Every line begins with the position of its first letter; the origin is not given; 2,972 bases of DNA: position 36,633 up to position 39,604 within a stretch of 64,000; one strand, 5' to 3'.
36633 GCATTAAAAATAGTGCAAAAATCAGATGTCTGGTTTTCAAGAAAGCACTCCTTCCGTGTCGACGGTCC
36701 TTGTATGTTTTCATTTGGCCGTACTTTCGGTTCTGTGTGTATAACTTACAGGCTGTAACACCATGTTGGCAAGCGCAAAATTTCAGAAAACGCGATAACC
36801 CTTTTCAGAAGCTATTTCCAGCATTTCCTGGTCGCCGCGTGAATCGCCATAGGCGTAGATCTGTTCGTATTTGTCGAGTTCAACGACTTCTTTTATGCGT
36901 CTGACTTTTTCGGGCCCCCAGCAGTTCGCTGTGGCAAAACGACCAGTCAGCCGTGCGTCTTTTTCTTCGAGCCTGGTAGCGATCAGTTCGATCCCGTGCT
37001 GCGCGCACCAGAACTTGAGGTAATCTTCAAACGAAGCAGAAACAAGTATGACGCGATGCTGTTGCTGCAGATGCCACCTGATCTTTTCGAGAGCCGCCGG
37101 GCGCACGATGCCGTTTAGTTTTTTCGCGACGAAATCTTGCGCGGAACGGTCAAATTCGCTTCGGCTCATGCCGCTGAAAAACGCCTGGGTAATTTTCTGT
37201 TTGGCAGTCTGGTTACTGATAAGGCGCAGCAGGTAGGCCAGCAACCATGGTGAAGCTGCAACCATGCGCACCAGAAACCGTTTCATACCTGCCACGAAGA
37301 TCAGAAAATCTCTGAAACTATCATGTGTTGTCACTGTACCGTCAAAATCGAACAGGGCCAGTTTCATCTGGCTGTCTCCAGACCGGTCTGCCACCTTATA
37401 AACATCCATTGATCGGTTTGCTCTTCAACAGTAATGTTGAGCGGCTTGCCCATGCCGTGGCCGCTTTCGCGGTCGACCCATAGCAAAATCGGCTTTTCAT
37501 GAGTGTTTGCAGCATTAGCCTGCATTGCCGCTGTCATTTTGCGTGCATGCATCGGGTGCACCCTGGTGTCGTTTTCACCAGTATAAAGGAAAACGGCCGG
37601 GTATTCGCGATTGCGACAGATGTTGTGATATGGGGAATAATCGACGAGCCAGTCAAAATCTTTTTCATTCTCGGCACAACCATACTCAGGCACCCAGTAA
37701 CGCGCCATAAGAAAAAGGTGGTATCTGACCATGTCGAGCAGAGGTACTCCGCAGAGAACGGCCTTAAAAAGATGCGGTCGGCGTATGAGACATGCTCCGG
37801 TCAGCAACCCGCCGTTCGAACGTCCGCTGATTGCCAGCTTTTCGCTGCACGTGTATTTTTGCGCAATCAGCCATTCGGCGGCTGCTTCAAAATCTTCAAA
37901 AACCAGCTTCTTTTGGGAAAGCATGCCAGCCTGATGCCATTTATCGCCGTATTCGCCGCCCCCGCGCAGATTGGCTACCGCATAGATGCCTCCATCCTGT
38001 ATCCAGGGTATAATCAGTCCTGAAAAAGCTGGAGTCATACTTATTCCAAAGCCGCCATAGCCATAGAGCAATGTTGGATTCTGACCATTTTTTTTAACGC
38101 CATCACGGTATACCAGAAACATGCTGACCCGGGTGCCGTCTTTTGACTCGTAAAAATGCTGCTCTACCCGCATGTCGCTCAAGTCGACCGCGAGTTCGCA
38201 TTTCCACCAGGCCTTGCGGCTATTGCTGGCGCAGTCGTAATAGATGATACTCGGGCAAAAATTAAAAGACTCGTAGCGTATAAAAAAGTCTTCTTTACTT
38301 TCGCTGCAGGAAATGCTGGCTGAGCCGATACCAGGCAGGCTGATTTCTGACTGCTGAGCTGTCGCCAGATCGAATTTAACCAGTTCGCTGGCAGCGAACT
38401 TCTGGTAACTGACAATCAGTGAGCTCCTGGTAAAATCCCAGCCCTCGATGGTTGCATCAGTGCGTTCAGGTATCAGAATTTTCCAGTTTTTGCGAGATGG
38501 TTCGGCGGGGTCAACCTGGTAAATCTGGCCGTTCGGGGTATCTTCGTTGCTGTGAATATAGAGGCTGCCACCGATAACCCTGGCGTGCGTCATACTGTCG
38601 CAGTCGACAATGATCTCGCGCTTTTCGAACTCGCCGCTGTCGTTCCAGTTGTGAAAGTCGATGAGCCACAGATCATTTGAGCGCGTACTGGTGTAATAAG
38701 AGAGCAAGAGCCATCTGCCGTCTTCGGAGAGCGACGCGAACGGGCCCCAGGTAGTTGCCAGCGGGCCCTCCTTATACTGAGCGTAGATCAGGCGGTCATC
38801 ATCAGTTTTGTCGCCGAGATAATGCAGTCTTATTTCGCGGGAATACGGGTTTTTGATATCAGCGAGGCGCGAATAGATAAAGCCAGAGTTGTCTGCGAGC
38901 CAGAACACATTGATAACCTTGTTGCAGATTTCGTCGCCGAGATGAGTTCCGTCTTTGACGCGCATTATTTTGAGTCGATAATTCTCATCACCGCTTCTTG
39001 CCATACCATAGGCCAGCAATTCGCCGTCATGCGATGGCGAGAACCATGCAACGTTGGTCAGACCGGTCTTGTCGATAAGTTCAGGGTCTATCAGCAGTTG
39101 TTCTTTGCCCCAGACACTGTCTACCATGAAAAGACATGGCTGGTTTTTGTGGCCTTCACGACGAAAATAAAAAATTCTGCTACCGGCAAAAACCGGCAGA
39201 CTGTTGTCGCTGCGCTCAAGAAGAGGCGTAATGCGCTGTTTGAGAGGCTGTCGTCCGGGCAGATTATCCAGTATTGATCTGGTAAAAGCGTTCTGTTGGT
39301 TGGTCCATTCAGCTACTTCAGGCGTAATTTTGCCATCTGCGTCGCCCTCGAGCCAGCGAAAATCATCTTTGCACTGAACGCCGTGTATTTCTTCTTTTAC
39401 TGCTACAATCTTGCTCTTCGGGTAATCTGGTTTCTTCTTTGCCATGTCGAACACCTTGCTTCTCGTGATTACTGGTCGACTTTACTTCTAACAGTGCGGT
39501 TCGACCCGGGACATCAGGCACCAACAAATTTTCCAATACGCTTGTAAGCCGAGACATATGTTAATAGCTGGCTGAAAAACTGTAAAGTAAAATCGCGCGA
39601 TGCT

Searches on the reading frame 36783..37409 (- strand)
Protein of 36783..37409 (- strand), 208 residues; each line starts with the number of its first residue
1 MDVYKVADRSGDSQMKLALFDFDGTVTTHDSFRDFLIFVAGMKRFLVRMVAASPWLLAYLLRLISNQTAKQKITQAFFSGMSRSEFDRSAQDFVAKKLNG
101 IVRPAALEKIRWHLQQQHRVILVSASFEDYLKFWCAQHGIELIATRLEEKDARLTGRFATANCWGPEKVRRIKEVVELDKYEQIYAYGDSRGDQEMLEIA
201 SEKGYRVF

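Call 8: search_protein_families(library=pfam, proteins=[window:36783-37409:-], max_evalue=0.001)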
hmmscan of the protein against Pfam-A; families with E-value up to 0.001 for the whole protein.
window:36783-37409:- (208 aa): 1 family
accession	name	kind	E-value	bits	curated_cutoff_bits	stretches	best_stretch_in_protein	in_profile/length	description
PF12710.13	HAD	-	2.1e-38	133.1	27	1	18-198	1-189/189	haloacid dehalogenase-like hydrolase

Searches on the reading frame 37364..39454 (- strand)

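Call 8: search_protein_families(library=pfam, proteins=[window:37364-39454:-], max_evalue=0.001)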
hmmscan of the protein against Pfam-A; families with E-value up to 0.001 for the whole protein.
window:37364-39454:- (696 aa): 2 families
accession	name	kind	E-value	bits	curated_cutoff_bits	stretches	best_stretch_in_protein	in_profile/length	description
PF02897.21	Peptidase_S9_N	-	3.9e-72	243.7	24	1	16-416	6-411/414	Prolyl oligopeptidase, N-terminal beta-propeller domain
PF00326.27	Peptidase_S9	-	9e-53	179.3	22.6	1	477-691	3-211/213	Prolyl oligopeptidase family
